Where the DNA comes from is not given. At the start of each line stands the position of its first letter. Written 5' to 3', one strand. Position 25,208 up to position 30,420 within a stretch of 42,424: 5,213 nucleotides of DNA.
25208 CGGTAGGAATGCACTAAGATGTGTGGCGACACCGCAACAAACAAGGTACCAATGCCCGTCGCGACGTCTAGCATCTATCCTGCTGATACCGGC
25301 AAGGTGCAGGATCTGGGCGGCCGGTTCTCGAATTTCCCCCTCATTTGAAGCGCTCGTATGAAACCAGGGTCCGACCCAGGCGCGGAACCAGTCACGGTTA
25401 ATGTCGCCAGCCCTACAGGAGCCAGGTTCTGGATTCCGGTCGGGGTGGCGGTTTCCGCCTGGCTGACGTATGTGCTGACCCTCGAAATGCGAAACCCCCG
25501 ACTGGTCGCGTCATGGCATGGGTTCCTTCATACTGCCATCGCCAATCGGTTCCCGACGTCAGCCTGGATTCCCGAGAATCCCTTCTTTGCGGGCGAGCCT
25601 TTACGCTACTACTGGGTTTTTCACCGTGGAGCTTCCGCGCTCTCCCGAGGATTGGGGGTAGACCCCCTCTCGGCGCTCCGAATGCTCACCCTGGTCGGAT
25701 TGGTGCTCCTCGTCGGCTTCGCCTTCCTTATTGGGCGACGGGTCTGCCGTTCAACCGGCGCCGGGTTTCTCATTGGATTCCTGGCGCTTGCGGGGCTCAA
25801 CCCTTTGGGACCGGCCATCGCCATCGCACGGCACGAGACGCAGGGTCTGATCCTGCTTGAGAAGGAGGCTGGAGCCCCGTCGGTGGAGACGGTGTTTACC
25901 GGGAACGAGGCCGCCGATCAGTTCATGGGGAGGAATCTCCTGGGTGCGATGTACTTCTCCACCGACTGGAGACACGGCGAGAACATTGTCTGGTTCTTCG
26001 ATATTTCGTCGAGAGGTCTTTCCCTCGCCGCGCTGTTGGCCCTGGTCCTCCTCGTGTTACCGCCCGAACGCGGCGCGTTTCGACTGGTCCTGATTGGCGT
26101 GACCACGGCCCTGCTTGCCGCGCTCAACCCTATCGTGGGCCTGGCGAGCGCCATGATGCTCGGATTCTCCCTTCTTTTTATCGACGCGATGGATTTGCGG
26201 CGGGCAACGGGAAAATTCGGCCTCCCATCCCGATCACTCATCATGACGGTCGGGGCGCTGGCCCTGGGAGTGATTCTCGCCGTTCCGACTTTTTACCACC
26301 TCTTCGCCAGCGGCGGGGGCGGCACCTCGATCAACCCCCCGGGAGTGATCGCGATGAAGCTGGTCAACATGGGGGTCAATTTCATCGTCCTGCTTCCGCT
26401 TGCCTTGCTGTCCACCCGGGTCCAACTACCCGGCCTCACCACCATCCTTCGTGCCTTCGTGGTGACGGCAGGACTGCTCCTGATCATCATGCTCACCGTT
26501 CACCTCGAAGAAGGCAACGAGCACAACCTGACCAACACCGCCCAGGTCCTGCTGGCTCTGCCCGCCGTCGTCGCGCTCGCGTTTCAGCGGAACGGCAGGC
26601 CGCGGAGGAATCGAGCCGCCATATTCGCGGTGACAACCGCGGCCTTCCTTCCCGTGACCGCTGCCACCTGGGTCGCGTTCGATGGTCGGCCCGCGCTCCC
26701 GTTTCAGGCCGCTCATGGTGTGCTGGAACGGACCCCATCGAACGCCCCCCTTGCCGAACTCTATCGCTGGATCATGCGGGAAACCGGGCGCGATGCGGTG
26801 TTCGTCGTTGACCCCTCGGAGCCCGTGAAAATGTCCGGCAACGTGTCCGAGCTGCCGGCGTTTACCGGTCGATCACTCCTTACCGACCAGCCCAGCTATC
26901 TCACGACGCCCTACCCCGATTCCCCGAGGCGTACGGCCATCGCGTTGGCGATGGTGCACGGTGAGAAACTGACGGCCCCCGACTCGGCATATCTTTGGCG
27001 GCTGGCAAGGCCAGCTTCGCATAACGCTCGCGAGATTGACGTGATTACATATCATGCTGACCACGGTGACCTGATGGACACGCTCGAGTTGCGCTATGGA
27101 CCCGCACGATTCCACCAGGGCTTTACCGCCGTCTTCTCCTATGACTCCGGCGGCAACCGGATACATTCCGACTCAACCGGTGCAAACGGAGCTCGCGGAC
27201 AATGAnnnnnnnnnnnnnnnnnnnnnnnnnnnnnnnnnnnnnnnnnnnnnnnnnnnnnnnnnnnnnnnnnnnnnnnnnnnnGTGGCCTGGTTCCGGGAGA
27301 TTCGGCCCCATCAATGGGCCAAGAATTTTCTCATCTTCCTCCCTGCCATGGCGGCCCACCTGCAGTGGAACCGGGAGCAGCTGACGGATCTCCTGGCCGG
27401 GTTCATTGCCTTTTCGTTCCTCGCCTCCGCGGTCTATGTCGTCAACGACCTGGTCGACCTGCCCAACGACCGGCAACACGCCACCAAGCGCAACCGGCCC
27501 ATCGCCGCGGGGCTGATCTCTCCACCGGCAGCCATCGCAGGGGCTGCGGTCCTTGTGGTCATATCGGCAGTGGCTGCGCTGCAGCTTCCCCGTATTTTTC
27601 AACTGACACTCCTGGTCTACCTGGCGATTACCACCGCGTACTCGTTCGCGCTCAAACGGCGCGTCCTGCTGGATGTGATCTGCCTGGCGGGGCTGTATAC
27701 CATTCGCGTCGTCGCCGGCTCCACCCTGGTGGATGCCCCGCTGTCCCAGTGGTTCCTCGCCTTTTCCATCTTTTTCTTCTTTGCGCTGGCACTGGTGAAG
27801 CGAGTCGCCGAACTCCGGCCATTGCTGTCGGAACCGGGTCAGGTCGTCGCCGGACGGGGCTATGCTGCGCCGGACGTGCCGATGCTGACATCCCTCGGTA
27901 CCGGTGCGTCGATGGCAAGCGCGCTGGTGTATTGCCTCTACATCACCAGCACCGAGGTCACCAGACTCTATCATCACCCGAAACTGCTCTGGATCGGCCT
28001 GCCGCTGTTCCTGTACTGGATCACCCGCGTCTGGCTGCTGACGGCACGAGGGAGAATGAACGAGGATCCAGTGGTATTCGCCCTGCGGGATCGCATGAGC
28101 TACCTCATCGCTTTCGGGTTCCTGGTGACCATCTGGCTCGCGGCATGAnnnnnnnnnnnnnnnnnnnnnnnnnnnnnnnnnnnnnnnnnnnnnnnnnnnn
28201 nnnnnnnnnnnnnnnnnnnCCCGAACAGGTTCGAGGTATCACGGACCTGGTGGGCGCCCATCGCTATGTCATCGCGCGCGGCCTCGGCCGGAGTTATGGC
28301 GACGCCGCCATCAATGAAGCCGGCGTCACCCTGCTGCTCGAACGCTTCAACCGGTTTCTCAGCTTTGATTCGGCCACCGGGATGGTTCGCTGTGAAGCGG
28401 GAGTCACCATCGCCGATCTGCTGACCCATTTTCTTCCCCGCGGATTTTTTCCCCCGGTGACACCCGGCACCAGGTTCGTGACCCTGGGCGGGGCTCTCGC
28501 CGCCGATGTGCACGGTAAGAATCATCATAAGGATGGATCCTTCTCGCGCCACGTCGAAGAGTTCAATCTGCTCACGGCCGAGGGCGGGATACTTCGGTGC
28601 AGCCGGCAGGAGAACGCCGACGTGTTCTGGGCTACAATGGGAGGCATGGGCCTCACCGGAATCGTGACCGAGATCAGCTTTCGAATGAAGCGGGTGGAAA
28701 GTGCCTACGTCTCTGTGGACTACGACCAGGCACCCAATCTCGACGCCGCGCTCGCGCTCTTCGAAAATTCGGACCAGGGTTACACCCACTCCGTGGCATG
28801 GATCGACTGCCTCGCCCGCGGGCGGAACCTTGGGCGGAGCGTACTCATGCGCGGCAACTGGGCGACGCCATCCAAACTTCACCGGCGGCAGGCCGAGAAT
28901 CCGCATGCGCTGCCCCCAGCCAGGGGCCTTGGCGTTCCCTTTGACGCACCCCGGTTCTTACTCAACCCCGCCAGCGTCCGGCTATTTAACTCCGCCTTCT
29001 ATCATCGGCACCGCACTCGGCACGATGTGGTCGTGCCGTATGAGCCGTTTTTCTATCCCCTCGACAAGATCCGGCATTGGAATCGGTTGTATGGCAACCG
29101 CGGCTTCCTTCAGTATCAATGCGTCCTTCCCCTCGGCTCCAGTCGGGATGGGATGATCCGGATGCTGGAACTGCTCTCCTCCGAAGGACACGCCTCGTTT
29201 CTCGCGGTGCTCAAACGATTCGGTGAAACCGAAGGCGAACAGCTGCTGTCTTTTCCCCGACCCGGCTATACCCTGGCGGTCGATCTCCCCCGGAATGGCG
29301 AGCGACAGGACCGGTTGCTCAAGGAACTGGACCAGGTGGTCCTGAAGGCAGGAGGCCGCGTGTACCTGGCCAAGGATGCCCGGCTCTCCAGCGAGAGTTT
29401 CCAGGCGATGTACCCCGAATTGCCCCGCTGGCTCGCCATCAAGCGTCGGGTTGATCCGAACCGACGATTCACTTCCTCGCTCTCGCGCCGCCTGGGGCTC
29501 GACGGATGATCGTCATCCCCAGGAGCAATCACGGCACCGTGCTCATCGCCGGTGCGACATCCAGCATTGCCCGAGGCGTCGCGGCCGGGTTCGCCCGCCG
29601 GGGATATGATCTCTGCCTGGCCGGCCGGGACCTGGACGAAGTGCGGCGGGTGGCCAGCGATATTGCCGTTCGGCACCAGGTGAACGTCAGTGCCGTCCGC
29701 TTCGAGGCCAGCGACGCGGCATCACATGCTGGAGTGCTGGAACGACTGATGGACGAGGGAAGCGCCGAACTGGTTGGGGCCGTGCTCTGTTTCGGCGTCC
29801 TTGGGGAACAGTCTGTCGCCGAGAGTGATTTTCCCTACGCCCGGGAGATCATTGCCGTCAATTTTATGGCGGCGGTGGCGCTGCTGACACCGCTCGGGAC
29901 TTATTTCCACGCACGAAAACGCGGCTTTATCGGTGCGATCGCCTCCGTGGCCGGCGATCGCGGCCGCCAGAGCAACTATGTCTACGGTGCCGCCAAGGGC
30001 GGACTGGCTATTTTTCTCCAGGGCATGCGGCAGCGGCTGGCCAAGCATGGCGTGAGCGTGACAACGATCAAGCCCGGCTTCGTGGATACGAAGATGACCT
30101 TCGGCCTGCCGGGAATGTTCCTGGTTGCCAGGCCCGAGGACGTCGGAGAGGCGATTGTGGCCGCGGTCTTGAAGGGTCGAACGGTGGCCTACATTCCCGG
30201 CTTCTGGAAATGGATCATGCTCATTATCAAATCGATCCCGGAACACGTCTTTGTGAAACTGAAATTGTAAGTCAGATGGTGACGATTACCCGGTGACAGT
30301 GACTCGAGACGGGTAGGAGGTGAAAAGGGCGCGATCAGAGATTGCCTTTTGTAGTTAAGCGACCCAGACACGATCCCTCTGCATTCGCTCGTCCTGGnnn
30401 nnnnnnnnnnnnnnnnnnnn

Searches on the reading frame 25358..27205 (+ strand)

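Call 6: search_protein_families(library=pfam, proteins=[window:25358-27205:+], max_evalue=0.001)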
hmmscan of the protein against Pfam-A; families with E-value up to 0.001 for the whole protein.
window:25358-27205:+ (615 aa): 1 family
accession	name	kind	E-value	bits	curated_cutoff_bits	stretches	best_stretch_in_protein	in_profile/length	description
PF10060.15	DUF2298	-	6.2e-05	22.6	27.8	1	67-165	95-200/488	Uncharacterized membrane protein (DUF2298)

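Call 74: search_protein_families(library=ncbifam, proteins=[window:25358-27205:+], max_evalue=0.00001)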
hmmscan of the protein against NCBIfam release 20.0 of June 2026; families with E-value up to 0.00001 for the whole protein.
window:25358-27205:+ (615 aa): 0 families

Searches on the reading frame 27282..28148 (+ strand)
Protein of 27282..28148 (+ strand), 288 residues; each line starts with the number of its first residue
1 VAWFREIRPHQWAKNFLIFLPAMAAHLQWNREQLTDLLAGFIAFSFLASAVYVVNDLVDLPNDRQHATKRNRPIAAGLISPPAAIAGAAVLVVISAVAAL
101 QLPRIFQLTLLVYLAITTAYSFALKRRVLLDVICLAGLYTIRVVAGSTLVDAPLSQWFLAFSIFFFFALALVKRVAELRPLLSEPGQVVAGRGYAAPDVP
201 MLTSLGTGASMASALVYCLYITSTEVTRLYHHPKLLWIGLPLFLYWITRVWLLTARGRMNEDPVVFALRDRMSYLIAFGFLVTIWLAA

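Call 27: search_protein_families(library=pfam, proteins=[window:27282-28148:+], max_evalue=0.1)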
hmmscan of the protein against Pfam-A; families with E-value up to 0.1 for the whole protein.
window:27282-28148:+ (288 aa): 1 family
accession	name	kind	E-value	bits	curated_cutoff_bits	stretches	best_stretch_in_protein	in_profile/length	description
PF01040.23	UbiA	-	3e-25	89.4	34.2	1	33-266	18-244/250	UbiA prenyltransferase family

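Call 74: search_protein_families(library=ncbifam, proteins=[window:27282-28148:+], max_evalue=0.00001)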
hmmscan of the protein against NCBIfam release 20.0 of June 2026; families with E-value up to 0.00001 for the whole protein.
window:27282-28148:+ (288 aa): 9 families
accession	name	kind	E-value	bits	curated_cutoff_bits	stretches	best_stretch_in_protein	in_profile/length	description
NF006088.0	PRK08238.1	equivalog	2.1e-111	372.9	351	1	2-288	194-480/482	UbiA family prenyltransferase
NF008978.0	PRK12324.1-4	equivalog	1.4e-45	155.6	207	1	2-287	34-318/322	decaprenyl-phosphate phosphoribosyltransferase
NF008977.0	PRK12324.1-2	equivalog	6.3e-41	140.7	234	1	3-281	5-282/297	decaprenyl-phosphate phosphoribosyltransferase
NF008976.0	PRK12324.1-1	equivalog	8.1e-37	127.2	474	1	5-285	23-300/306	decaprenyl-phosphate phosphoribosyltransferase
NF009523.0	PRK12884.1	equivalog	3.2e-14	52.8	269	1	34-166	36-167/279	prenyltransferase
TIGR01473.1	cyoE_ctaB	equivalog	1.2e-08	35.1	210.3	1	12-134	12-136/281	heme o synthase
TIGR01474.1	ubiA_proteo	equivalog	2e-08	34.1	275.45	1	16-144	17-149/282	4-hydroxybenzoate octaprenyltransferase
TIGR01475.1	ubiA_other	subfamily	5.5e-07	29.3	180.8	1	33-166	34-170/282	UbiA-like polyprenyltransferase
NF005742.0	PRK07566.1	equivalog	1.4e-06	27.6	313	1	24-165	54-199/315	chlorophyll synthase ChlG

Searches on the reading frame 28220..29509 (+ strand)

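Call 3: search_protein_families(library=pfam, proteins=[window:28220-29509:+], max_evalue=0.01)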
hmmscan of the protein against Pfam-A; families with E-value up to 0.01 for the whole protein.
window:28220-29509:+ (429 aa): 2 families
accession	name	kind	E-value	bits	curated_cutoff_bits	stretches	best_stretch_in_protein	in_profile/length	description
PF01565.28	FAD_binding_4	-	6.4e-21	74.9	26.4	1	4-128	13-139/139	FAD binding domain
PF04030.19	ALO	-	4.5e-07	30.3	23.1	1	364-424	197-257/258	D-arabinono-1,4-lactone oxidase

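Call 4: search_protein_families(library=ncbifam, proteins=[window:28220-29509:+], max_evalue=0.01)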
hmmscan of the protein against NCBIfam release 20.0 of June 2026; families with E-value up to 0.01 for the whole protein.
window:28220-29509:+ (429 aa): 11 families
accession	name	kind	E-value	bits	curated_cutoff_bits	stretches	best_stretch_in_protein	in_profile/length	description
NF053785.1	DcplphribOxDprE1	equivalog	5.3e-142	474.2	500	1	11-427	34-449/449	decaprenylphosphoryl-beta-D-ribose oxidase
TIGR01679.1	bact_FAD_ox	subfamily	1.1e-16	60.7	292.25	2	13-156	31-172/419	FAD-linked oxidoreductase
TIGR01678.1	FAD_lactone_ox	subfamily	6.7e-15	54.9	396.8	2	16-155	40-177/438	sugar 1,4-lactone oxidase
TIGR00387.1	glcD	equivalog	7.3e-11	41.5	567.9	1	2-156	8-170/413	glycolate oxidase subunit GlcD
TIGR01677.1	pln_FAD_oxido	subfamily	2.7e-09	36.1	383.1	2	38-175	86-230/560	FAD-dependent oxidoreductase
NF041227.1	BagG_FevA2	exception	1.7e-07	30.3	850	1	29-163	82-214/455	bagremycin/ferroverdin biosynthesis FAD-dependent oxygenase BagG/FevA2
NF008408.0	PRK11230.1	equivalog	1.6e-06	26.9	897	1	2-156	66-227/499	glycolate oxidase subunit GlcD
NF041226.1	BagK_FevA1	equivalog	2.3e-06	26.3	800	1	30-163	79-210/453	bagremycin/ferroverdin biosynthesis FAD-dependent oxygenase BagK/FevA1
NF049975.1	2HglutDHaseYdiJ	equivalog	1e-05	23.5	1350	1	36-136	100-201/1018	D-2-hydroxyglutarate dehydrogenase YdiJ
NF008439.0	PRK11282.1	equivalog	7.1e-05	21.8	284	1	34-166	41-180/358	glycolate oxidase subunit GlcE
TIGR01676.1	GLDHase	equivalog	0.0072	15.2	458.25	1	40-167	110-240/541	L-galactonolactone dehydrogenase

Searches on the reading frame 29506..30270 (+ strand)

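Call 3: search_protein_families(library=pfam, proteins=[window:29506-30270:+], max_evalue=0.01)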
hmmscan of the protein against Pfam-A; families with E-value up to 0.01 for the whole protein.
window:29506-30270:+ (254 aa): 3 families
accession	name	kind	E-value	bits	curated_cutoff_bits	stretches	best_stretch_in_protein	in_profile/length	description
PF00106.31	adh_short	-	5.4e-27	95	26.6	1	11-198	2-187/195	short chain dehydrogenase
PF13561.12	adh_short_C2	-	2.1e-19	70.5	27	1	16-203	1-186/236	Enoyl-(Acyl carrier protein) reductase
PF08659.16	KR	-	7.8e-09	36.1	22.6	1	10-191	1-176/180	KR domain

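Call 4: search_protein_families(library=ncbifam, proteins=[window:29506-30270:+], max_evalue=0.01)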
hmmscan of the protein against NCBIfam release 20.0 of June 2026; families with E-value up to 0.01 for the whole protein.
window:29506-30270:+ (254 aa): 177 families (the best 25 are shown)
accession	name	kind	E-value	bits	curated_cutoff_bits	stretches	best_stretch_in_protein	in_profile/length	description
NF005489.0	PRK07102.1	equivalog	6.2e-83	278.1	267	1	11-254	3-243/243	SDR family oxidoreductase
NF053786.1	DcplherypntRedDprE2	equivalog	1.4e-53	182.2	250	1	10-253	9-251/252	decaprenylphospho-beta-D-erythro-pentofuranosid-2-ulose 2-reductase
NF004110.0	PRK05599.1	equivalog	1.5e-41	142.5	362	1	11-251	2-243/246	SDR family oxidoreductase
NF006099.0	PRK08251.1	equivalog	8.8e-35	120.1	253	1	10-252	5-249/250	SDR family oxidoreductase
NF005437.0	PRK07024.1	equivalog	1.4e-29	103.4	266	1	9-250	4-244/259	SDR family oxidoreductase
NF005878.0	PRK07825.1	subfamily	1.8e-25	89.8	287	1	11-248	11-244/278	short chain dehydrogenase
NF005559.1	PRK07231.1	subfamily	7.9e-23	81.2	215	1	10-200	5-193/249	glucose 1-dehydrogenase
NF009466.0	PRK12826.1-2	subfamily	4.3e-21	75.5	222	1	11-198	5-192/248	3-oxoacyl-ACP reductase FabG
NF038213.1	SDR_TniO_fam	equivalog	2.1e-19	69.9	300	1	10-196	3-195/249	SDR family oxidoreductase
NF004825.0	PRK06181.1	equivalog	3.8e-19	69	215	1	9-197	6-192/268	SDR family oxidoreductase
NF047420.2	EF_P_mod_YmfI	equivalog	6.6e-19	68.6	238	1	12-198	2-183/236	elongation factor P 5-aminopentanone reductase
NF040690.1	mycolate_SDR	equivalog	7.5e-19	68.1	380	1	9-196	8-192/265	mycolate reductase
NF006118.0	PRK08264.1-4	subfamily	8.6e-19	68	279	1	10-227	6-213/244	SDR family oxidoreductase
NF004198.0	PRK05653.1-3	equivalog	9.1e-19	67.9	296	1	8-203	6-199/248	3-oxoacyl-ACP reductase FabG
NF005806.0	PRK07666.1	equivalog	1.4e-18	67.1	286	1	11-223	9-224/239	3-ketoacyl-ACP reductase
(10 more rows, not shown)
